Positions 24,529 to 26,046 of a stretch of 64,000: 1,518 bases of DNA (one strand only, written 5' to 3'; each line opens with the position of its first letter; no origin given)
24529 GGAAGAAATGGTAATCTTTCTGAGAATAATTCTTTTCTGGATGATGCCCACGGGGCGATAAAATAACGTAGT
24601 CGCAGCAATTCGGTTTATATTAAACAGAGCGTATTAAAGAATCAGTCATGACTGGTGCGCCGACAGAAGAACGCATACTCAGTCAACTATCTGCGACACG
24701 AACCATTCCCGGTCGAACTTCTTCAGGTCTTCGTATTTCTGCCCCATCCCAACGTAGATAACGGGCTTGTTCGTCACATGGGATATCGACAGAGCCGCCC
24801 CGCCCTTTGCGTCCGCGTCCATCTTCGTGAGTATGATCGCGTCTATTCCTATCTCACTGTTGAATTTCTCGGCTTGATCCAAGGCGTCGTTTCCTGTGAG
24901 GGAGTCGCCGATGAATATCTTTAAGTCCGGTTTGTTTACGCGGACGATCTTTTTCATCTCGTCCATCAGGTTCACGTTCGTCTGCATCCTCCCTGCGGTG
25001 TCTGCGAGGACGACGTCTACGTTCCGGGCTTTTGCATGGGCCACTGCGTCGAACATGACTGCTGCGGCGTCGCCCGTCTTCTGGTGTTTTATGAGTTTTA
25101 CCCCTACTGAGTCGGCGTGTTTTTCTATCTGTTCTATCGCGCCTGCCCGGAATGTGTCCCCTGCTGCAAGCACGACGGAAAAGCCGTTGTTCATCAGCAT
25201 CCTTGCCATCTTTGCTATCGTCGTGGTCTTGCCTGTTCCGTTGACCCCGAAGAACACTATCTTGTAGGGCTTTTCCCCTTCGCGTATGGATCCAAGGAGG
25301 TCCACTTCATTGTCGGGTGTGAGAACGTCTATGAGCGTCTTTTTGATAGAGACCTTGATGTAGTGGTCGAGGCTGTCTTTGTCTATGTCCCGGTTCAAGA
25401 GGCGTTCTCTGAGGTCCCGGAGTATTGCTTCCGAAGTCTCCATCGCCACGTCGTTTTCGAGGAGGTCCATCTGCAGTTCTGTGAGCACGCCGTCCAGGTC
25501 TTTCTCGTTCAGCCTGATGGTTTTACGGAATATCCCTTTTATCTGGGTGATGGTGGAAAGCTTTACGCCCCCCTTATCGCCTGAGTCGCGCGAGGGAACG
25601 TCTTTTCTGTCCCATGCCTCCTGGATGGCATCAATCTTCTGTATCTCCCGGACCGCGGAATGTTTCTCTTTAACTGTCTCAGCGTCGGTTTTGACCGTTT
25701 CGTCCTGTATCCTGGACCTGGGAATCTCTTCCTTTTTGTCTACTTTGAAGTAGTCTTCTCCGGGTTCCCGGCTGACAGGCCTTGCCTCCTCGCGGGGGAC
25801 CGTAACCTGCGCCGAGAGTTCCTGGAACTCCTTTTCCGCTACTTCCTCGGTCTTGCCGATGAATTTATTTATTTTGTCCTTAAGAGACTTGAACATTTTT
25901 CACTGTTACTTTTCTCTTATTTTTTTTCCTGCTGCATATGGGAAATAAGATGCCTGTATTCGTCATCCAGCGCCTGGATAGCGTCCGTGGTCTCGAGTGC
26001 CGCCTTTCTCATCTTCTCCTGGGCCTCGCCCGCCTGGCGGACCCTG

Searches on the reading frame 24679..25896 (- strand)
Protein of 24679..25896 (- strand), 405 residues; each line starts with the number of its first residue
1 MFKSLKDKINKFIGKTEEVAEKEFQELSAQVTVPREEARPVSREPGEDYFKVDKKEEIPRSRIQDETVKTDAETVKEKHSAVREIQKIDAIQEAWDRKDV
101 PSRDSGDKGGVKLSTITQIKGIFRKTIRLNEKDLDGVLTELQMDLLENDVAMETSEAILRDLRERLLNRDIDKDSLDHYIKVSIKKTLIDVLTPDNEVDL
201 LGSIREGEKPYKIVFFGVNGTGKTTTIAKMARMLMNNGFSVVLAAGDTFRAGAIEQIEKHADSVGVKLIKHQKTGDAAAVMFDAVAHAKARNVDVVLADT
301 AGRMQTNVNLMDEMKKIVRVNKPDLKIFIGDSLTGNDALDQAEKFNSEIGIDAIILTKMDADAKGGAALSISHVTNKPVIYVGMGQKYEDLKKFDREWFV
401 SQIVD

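Call 12: find_encoding_contigs(protein=window:24679-25896:-, flank=3000, max_places=10)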
Protein window:24679-25896:- (405 aa): no gene with exactly this product is on record in the collection.

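Call 15: find_homologous_proteins(query=window:24679-25896:-, max_evalue=1e-60)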
Query window:24679-25896:- (405 aa): 7922 proteins with E <= 1e-60 among 8000 candidates; the best 120 are listed.
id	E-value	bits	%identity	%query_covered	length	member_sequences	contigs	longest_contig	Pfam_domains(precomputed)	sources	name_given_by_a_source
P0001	8.0e-242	820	93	100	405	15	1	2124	PF02881.25,PF00448.29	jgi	jgi:fused signal recognition particle receptor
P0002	5.5e-231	784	90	100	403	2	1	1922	PF02881.25,PF00448.29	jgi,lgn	jgi:fused signal recognition particle receptor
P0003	2.6e-211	720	82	100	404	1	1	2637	PF02881.25,PF00448.29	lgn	-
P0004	5.8e-198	676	80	100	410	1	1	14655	PF02881.25,PF13604.13,PF00448.29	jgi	jgi:fused signal recognition particle receptor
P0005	3.3e-197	673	80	100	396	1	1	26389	PF02881.25,PF00448.29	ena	-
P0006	3.9e-196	670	80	100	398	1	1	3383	PF02881.25,PF00448.29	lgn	-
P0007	2.8e-157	542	67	100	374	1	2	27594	PF02881.25,PF00448.29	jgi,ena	jgi:fused signal recognition particle receptor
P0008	3.9e-157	541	81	73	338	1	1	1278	PF02881.25,PF00448.29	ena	-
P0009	6.3e-155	534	79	73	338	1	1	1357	PF02881.25,PF00448.29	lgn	-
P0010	1.8e-154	533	78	73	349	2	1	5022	PF02881.25,PF13604.13,PF00448.29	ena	-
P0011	2.0e-153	529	79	78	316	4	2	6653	PF02881.25,PF00448.29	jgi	-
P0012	2.0e-152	526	77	73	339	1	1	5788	PF02881.25,PF13207.13,PF00448.29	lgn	-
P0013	5.7e-148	511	59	100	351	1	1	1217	PF02881.25,PF13604.13,PF00448.29,PF03308.23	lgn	-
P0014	5.4e-144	498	73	72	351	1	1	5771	PF02881.25,PF00448.29,PF03308.23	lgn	-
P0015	2.0e-143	496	72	73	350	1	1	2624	PF02881.25,PF00448.29,PF03308.23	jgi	jgi:fused signal recognition particle receptor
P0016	3.3e-143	496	59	100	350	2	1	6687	PF02881.25,PF13604.13,PF00448.29,PF03308.23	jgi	jgi:fused signal recognition particle receptor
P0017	2.1e-141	490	72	73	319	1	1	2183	PF02881.25,PF00448.29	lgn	-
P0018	2.6e-139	483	71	73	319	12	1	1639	PF02881.25,PF00448.29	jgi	-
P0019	4.3e-133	462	69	73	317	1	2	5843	PF02881.25,PF00448.29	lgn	-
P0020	6.3e-133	462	69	73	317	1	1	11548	PF02881.25,PF00448.29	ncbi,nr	ncbi:MAG: signal recognition particle-docking protein FtsY [Candidatus Altiarchaeota archaeon]|nr:si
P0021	1.4e-132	460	69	72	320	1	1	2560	PF02881.25,PF13604.13,PF13207.13,PF00448.29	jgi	-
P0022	6.7e-125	435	67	73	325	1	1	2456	PF02881.25,PF00448.29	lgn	-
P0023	1.2e-122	428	64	72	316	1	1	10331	PF02881.25,PF00448.29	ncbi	-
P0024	2.7e-122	427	62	73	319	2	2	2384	PF02881.25,PF00448.29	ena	-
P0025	4.7e-122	426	63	72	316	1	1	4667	PF06414.19,PF02881.25,PF13207.13,PF00448.29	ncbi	-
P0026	7.0e-122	425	63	73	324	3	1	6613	PF02881.25,PF13604.13,PF00448.29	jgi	-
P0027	1.2e-121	425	60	75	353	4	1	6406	PF02881.25,PF00448.29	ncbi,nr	ncbi:MAG: signal recognition particle-docking protein FtsY [Candidatus Altiarchaeota archaeon]|nr:si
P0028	2.3e-121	424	62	73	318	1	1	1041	PF02881.25,PF13604.13,PF00448.29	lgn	-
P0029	1.7e-120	421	62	72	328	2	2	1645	PF02881.25,PF00448.29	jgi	-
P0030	2.5e-120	420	63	72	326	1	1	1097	PF02881.25,PF00448.29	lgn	-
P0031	5.3e-120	419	63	73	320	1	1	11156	PF06414.19,PF02881.25,PF13604.13,PF00448.29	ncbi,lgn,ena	-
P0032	5.6e-120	419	60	78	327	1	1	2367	PF06414.19,PF02881.25,PF00448.29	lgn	-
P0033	8.2e-120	419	63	73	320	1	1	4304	PF06414.19,PF02881.25,PF00448.29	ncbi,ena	-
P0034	8.7e-120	418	63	73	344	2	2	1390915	PF02881.25,PF00448.29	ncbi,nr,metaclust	ncbi:MAG: signal recognition particle-docking protein FtsY [Candidatus Altiarchaeales archaeon IMC4]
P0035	2.4e-119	417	64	73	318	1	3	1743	PF02881.25,PF00448.29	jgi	-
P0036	2.5e-119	417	62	77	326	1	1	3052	PF02881.25,PF00448.29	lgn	-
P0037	5.5e-119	416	62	74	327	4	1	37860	PF02881.25,PF00448.29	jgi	-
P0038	1.3e-118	415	62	73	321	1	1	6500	PF02881.25,PF00448.29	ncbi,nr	ncbi:MAG: signal recognition particle-docking protein FtsY [Candidatus Altiarchaeota archaeon]|nr:si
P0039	1.4e-118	414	61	73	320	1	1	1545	PF02881.25,PF00448.29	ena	-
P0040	1.6e-118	414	65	72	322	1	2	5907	PF02881.25,PF00448.29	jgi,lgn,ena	-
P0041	1.6e-118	414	63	73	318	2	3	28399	PF02881.25,PF00448.29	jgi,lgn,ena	jgi:fused signal recognition particle receptor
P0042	6.2e-118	412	62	74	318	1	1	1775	PF02881.25,PF00448.29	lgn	-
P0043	1.2e-117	411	63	72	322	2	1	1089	PF02881.25,PF13604.13,PF13207.13,PF00448.29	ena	-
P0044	2.3e-117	410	63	73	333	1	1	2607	PF02881.25,PF00448.29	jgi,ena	-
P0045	2.4e-117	410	61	73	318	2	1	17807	PF02881.25,PF00448.29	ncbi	-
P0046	3.3e-117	410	62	72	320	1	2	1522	PF02881.25,PF13604.13,PF00448.29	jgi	jgi:fused signal recognition particle receptor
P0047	5.5e-117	409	62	73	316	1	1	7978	PF02881.25,PF00448.29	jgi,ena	-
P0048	6.1e-117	409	62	73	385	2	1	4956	PF02881.25,PF13604.13,PF00448.29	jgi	-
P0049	7.6e-117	409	60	73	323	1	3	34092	PF02881.25,PF00448.29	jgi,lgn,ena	-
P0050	7.8e-117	409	62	73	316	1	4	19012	PF02881.25,PF00448.29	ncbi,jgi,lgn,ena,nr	ncbi:MAG: signal recognition particle-docking protein FtsY [Candidatus Altiarchaeales archaeon]|nr:M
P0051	1.3e-116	408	62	73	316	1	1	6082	PF02881.25,PF00448.29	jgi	-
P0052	2.0e-116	407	61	73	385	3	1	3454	PF02881.25,PF13604.13,PF00448.29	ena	-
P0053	2.3e-116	407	63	73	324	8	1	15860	PF02881.25,PF00448.29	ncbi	-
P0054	7.1e-116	406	62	73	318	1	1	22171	PF02881.25,PF00448.29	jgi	jgi:fused signal recognition particle receptor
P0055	1.1e-115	405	61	72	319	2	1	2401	PF02881.25,PF13604.13,PF00448.29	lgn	-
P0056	1.1e-115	405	60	75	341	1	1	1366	PF06414.19,PF02881.25,PF00448.29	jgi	jgi:fused signal recognition particle receptor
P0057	2.1e-115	404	60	74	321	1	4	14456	PF02881.25,PF13604.13,PF00448.29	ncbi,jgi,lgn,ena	-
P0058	2.3e-115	404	53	100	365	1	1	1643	PF02881.25,PF00448.29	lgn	-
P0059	3.9e-115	403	62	73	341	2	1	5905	PF02881.25,PF00448.29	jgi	-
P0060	4.4e-115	403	48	100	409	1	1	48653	PF02881.25,PF00448.29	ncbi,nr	ncbi:Signal recognition particle receptor FtsY [uncultured archaeon]|nr:Signal recognition particle 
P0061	5.9e-115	403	62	73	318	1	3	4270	PF02881.25,PF13604.13,PF00448.29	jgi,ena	-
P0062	6.8e-115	402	59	73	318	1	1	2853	PF02881.25,PF00448.29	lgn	-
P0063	8.0e-115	402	59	73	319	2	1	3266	PF02881.25,PF00448.29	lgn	-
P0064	1.2e-114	402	60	73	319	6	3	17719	PF02881.25,PF00448.29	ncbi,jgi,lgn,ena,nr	ncbi:MAG TPA: signal recognition particle-docking protein FtsY [Candidatus Altiarchaeales archaeon]|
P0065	1.4e-114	401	60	72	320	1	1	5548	PF02881.25,PF13207.13,PF00448.29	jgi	jgi:fused signal recognition particle receptor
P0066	1.4e-114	401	61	74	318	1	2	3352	PF02881.25,PF00448.29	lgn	-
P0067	1.5e-114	401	63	73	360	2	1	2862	PF02881.25,PF13604.13,PF00448.29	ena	-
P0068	2.3e-114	401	60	72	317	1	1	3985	PF06414.19,PF02881.25,PF13604.13,PF02223.24,PF13671.13,PF00448.29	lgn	-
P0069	2.5e-114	401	61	72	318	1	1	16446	PF02881.25,PF13604.13,PF00448.29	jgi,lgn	jgi:fused signal recognition particle receptor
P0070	2.5e-114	400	58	73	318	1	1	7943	PF02881.25,PF00448.29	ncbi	-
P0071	4.6e-114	400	60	72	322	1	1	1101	PF02881.25,PF13604.13,PF13207.13,PF00448.29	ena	-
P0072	5.9e-114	399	60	73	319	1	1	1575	PF02881.25,PF13207.13,PF00448.29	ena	-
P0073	6.5e-114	399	61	72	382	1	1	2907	PF02881.25,PF13604.13,PF00448.29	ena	-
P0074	7.6e-114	399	48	100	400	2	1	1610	PF02881.25,PF13604.13,PF00448.29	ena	-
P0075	1.2e-113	398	62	73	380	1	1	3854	PF02881.25,PF13604.13,PF00448.29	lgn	-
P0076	2.0e-113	398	50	100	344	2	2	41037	PF02881.25,PF00448.29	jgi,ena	-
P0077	2.2e-113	397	57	75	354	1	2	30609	PF02881.25,PF00448.29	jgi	jgi:fused signal recognition particle receptor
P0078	2.9e-113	397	49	100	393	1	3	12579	PF02881.25,PF00448.29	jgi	-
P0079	7.6e-113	396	56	76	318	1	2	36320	PF02881.25,PF13604.13,PF00448.29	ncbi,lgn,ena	-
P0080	1.5e-112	395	61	74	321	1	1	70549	PF02881.25,PF00448.29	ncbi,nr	ncbi:MAG: signal recognition particle-docking protein FtsY [Candidatus Altiarchaeota archaeon]|nr:si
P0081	1.8e-112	394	60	72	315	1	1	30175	PF06414.19,PF02881.25,PF13604.13,PF13401.13,PF00448.29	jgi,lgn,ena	-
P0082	2.8e-112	394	60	72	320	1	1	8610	PF02881.25,PF13604.13,PF13207.13,PF00448.29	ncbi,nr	ncbi:MAG: signal recognition particle-docking protein FtsY [Candidatus Altiarchaeota archaeon]|nr:si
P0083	3.8e-112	393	60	72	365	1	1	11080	PF02881.25,PF13604.13,PF00448.29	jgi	-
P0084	3.9e-112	393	59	72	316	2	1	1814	PF02881.25,PF13401.13,PF00448.29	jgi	jgi:fused signal recognition particle receptor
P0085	4.0e-112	393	60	72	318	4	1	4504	PF06414.19,PF02881.25,PF00448.29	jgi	jgi:fused signal recognition particle receptor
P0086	8.2e-112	392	59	72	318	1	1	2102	PF06414.19,PF02881.25,PF00448.29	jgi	jgi:fused signal recognition particle receptor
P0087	1.0e-111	392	60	73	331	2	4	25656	PF02881.25,PF00448.29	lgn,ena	-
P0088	1.0e-111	392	60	73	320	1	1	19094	PF02881.25,PF13207.13,PF00448.29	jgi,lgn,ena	-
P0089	1.5e-111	391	59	72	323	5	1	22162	PF02881.25,PF00448.29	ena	-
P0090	1.8e-111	391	58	72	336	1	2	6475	PF02881.25,PF13604.13,PF00448.29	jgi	-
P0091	2.0e-111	391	59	72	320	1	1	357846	PF02881.25,PF13604.13,PF00448.29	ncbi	ncbi:MAG: signal recognition particle-docking protein FtsY [Candidatus Altiarchaeota archaeon]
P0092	2.0e-111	391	62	72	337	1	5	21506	PF02881.25,PF00448.29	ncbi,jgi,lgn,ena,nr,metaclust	ncbi:MAG: signal recognition particle-docking protein FtsY [Candidatus Altiarchaeales archaeon WOR_S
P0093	3.9e-111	390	59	75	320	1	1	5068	PF02881.25,PF13604.13,PF00448.29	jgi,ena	-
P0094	6.7e-111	389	58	73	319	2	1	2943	PF02881.25,PF00448.29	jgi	-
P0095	1.0e-110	389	58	75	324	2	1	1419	PF02881.25,PF13604.13,PF00448.29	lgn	-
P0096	1.1e-110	388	57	73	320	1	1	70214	PF06414.19,PF02881.25,PF13604.13,PF02223.24,PF00448.29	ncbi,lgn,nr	ncbi:MAG: signal recognition particle-docking protein FtsY [Candidatus Altiarchaeota archaeon]|nr:si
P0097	1.3e-110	388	64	67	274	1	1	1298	PF02881.25,PF00448.29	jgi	-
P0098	1.4e-110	388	59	72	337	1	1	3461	PF02881.25,PF13604.13,PF00448.29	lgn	-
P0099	2.5e-110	387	56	74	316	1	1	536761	PF02881.25,PF13604.13,PF00448.29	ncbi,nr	ncbi:MAG: signal recognition particle-docking protein FtsY [Candidatus Altiarchaeales archaeon]|nr:s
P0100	3.6e-110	387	47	100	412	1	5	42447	PF02881.25,PF00448.29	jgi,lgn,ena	-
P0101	5.7e-110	386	58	72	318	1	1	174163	PF02881.25,PF13604.13,PF13207.13,PF00448.29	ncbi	ncbi:MAG: signal recognition particle-docking protein FtsY [Candidatus Altiarchaeota archaeon]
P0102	6.2e-110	386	47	100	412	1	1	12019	PF02881.25,PF00448.29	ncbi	ncbi:MAG: signal recognition particle-docking protein FtsY [Methanobacteriota archaeon]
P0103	1.1e-109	385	55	80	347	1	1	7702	PF02881.25,PF13604.13,PF00448.29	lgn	-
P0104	1.1e-109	385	59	72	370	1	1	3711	PF02881.25,PF00448.29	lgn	-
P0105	1.8e-109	385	60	72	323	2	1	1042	PF06414.19,PF02881.25,PF00448.29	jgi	jgi:fused signal recognition particle receptor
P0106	2.9e-109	384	50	100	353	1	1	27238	PF02881.25,PF00448.29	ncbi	ncbi:signal recognition particle-docking protein FtsY [Candidatus Altiarchaeota archaeon]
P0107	3.6e-109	384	59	72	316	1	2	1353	PF02881.25,PF13604.13,PF00448.29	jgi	jgi:fused signal recognition particle receptor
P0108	7.2e-109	383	58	72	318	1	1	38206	PF02881.25,PF00448.29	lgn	-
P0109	8.2e-109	382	58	74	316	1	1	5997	PF02881.25,PF13604.13,PF00448.29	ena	-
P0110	1.2e-108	382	57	73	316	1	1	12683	PF02881.25,PF13604.13,PF00448.29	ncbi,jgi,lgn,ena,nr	ncbi:MAG TPA: signal recognition particle-docking protein FtsY [Candidatus Altiarchaeales archaeon]|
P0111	1.2e-108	382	58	74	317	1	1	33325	PF02881.25,PF00448.29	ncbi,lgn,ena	-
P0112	2.7e-108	381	57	73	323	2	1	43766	PF02881.25,PF13604.13,PF00448.29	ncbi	-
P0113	1.7e-107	378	58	72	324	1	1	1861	PF02881.25,PF00448.29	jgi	-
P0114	1.9e-107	378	47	100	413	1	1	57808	PF02881.25,PF00448.29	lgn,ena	-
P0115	3.8e-107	377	57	74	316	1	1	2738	PF02881.25,PF13604.13,PF00448.29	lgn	-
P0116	1.9e-106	375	56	73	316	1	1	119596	PF02881.25,PF13604.13,PF00448.29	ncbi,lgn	-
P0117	1.9e-106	375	56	74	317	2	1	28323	PF02881.25,PF13604.13,PF00448.29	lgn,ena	-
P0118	2.6e-106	374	57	74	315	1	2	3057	PF02881.25,PF13604.13,PF13401.13,PF00448.29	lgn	-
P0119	3.6e-106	374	57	72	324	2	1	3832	PF02881.25,PF00448.29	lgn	-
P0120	5.7e-106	373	56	72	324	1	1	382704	PF02881.25,PF00448.29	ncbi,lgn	ncbi:MAG: signal recognition particle-docking protein FtsY [Candidatus Altiarchaeota archaeon]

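Call 17: find_encoding_contigs(protein=P0001, flank=4000, max_places=6)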
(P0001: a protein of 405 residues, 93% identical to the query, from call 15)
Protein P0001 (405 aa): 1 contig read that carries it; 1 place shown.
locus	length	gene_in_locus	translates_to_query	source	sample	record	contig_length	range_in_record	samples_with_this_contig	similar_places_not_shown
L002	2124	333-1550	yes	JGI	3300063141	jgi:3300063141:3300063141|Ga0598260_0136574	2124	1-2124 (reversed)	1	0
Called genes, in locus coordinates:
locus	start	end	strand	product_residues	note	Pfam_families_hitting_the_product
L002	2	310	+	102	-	?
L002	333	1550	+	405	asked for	PF02881:SRP54_N, PF00448:SRP54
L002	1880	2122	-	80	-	?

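Call 18: find_encoding_contigs(protein=P0002, flank=4000, max_places=6)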
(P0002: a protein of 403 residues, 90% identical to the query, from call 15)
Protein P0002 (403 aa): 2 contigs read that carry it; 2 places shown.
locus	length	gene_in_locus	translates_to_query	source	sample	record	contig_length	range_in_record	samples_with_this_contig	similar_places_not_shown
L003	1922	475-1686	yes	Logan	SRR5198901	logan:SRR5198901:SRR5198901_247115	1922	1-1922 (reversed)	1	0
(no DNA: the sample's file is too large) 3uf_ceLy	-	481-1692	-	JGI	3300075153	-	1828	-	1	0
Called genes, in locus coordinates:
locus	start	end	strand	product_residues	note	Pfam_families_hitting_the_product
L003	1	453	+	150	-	?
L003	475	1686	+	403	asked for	PF02881:SRP54_N, PF00448:SRP54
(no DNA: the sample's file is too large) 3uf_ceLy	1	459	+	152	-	?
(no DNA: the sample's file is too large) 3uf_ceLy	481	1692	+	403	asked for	PF02881:SRP54_N, PF00448:SRP54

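Call 19: find_encoding_contigs(protein=P0003, flank=4000, max_places=6)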
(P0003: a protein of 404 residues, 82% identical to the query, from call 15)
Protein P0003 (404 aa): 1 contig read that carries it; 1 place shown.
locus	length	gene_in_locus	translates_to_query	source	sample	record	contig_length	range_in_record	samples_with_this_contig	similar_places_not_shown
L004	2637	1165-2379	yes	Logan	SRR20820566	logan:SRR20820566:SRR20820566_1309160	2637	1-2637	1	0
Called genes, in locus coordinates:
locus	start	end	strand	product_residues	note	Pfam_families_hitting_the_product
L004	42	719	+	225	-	PF00455:DeoRC (faint), PF06026:Rib_5-P_isom_A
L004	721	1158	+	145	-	PF02996:Prefoldin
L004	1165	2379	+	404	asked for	PF02881:SRP54_N, PF00448:SRP54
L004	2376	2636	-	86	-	?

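Call 23: find_encoding_contigs(protein=P0004, flank=5000, max_places=4)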
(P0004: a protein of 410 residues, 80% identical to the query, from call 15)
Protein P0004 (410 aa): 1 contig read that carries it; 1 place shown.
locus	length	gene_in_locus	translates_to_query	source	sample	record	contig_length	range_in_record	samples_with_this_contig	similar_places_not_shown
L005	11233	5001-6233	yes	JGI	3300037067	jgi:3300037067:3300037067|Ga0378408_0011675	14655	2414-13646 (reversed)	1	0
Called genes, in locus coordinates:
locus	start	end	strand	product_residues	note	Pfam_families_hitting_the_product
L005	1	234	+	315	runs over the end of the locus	-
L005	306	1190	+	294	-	-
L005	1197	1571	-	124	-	PF08271:Zn_Ribbon_TF (weak)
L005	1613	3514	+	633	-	PF08915:tRNA-Thr_ED, PF00587:tRNA-synt_2b, PF03129:HGTP_anticodon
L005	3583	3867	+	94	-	-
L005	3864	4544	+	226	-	PF00455:DeoRC (weak), PF06026:Rib_5-P_isom_A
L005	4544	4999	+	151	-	PF02996:Prefoldin, PF15665:FAM184 (weak)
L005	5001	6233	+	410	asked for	PF02881:SRP54_N, PF00448:SRP54, PF13604:AAA_30 (weak)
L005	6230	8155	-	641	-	-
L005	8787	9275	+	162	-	-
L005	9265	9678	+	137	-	PF01873:eIF-5_eIF-2B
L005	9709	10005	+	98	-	PF04242:DUF424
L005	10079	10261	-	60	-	PF12797:Fer4_2, PF00037:Fer4, PF12837:Fer4_6, PF13237:Fer4_10, PF14697:Fer4_21, PF12800:Fer4_4 (weak), PF12838:Fer4_7, PF13187:Fer4_9, +5 more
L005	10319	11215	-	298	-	PF02289:MCH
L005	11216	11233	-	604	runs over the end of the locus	PF07760:DUF1616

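Call 24: find_encoding_contigs(protein=P0005, flank=5000, max_places=4)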
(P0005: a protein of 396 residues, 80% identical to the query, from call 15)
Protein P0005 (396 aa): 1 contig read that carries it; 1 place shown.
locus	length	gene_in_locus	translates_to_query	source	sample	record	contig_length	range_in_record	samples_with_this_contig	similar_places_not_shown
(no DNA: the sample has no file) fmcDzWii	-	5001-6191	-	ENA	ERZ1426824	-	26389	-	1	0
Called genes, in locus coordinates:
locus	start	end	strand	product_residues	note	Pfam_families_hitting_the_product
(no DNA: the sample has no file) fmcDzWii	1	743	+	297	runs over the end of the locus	-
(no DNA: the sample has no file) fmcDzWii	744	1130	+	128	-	PF01870:Hjc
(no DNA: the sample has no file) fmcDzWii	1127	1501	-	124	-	-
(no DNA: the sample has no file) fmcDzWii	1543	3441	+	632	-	PF08915:tRNA-Thr_ED, PF00587:tRNA-synt_2b, PF03129:HGTP_anticodon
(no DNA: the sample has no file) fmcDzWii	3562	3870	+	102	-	-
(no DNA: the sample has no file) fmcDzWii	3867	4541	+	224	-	PF00455:DeoRC (faint), PF06026:Rib_5-P_isom_A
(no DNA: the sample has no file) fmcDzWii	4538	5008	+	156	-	PF02996:Prefoldin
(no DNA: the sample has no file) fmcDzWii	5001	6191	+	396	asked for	PF02881:SRP54_N, PF00448:SRP54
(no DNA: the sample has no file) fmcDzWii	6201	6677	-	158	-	-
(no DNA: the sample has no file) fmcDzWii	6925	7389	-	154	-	-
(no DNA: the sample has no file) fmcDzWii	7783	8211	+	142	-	PF04307:YdjM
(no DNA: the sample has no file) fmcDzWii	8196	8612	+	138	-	PF01066:CDP-OH_P_transf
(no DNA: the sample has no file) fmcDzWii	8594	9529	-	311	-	PF01916:DS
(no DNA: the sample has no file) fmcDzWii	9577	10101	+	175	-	?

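Call 25: find_encoding_contigs(protein=P0007, flank=5000, max_places=4)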
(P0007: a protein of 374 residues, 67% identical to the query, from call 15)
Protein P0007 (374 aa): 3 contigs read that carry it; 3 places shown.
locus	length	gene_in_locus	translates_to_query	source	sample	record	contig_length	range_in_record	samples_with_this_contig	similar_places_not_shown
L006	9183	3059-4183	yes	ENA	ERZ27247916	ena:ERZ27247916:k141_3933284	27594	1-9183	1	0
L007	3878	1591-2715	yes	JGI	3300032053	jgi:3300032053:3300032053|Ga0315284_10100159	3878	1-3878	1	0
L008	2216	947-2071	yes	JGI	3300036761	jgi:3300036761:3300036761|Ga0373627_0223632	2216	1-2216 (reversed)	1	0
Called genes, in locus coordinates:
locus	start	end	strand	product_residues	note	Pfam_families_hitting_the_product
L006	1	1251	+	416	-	?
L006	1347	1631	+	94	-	-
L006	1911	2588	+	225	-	PF06026:Rib_5-P_isom_A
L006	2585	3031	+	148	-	PF01920:Prefoldin_2 (faint), PF02996:Prefoldin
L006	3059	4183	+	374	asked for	PF02881:SRP54_N, PF00448:SRP54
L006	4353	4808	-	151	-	-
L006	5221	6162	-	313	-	PF01916:DS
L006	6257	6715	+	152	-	PF09335:VTT_dom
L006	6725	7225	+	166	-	-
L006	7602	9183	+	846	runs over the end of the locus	-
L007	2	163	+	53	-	?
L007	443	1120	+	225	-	PF06026:Rib_5-P_isom_A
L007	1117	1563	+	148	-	PF01920:Prefoldin_2 (faint), PF02996:Prefoldin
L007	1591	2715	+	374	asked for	PF02881:SRP54_N, PF00448:SRP54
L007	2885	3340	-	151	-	-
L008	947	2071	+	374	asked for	PF02881:SRP54_N, PF00448:SRP54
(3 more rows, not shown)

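Call 29: search_protein_families(library=pfam, proteins=[L006:4353-4808:-], max_evalue=1)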
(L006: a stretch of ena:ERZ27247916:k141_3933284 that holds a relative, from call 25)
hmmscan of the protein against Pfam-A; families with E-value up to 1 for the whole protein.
L006:4353-4808:- (151 aa): 5 families
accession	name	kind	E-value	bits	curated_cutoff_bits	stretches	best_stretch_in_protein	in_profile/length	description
PF03965.22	Penicillinase_R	-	0.11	13.3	22.6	1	88-147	1-63/115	Penicillinase repressor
PF21248.3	SoFic-like_C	-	0.11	13.2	27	1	118-147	43-72/76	Protein adenylyltransferase SoFic-like, C-terminal domain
PF22664.1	TRI-like_N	-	0.12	12.5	27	1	22-94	43-117/157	Trichothecene 3-O-acetyltransferase-like N-terminal domain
PF02317.23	Octopine_DH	-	0.13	12.7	30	1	6-111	38-119/150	NAD/NADP octopine/nopaline dehydrogenase, alpha-helical domain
PF13314.11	DUF4083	-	0.31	11.5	25.4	1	53-69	39-55/57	Domain of unknown function (DUF4083)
